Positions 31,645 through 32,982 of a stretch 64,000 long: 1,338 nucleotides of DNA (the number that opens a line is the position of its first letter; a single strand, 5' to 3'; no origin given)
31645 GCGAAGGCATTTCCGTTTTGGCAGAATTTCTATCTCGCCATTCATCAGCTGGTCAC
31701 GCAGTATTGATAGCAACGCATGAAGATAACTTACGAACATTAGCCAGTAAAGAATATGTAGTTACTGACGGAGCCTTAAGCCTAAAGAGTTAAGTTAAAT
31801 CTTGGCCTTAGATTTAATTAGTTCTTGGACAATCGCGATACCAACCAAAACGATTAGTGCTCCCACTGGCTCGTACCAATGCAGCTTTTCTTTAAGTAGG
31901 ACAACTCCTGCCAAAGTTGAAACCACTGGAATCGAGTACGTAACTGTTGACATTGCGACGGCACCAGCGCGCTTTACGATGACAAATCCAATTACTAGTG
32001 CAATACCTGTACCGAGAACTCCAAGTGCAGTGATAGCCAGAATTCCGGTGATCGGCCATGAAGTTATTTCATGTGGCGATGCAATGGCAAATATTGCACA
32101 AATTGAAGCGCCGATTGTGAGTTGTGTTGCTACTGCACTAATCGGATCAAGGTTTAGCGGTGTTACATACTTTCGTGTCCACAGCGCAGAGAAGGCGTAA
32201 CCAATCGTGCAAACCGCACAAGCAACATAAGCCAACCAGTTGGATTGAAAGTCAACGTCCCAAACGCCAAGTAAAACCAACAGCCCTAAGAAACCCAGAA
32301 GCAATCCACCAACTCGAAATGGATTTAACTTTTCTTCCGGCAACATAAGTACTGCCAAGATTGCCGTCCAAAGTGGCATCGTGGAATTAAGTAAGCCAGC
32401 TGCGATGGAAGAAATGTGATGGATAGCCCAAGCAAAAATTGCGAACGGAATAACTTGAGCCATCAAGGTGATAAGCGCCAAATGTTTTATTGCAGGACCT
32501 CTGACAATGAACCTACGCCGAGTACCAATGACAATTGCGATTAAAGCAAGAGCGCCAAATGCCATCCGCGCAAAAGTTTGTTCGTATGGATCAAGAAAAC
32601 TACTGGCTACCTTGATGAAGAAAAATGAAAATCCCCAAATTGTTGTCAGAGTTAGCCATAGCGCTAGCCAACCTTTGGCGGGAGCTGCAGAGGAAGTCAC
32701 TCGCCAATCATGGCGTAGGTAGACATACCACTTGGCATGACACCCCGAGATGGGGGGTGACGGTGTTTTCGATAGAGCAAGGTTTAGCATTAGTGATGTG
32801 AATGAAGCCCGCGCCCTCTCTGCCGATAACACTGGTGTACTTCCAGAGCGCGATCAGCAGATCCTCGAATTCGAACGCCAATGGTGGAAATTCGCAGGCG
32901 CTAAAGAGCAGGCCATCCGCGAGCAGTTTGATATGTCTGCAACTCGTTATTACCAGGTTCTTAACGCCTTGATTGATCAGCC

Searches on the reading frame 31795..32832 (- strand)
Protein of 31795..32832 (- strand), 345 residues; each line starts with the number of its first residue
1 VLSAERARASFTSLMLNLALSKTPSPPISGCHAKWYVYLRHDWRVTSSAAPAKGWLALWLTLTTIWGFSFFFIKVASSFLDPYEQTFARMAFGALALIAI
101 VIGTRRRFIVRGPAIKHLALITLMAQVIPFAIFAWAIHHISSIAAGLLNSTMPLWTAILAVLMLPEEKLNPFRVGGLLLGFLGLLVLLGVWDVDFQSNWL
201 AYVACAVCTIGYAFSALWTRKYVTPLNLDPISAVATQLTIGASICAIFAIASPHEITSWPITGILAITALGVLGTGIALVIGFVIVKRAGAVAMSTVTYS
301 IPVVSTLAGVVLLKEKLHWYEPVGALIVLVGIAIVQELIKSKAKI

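Call 42: search_protein_families(library=pfam, proteins=[window:31795-32832:-], max_evalue=0.001)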
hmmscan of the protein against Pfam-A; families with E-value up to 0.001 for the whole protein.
window:31795-32832:- (345 aa): 1 family
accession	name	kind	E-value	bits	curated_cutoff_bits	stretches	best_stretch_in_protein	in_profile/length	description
PF00892.27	EamA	-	4.7e-35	121.3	28.2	2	55-188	3-134/135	EamA-like transporter family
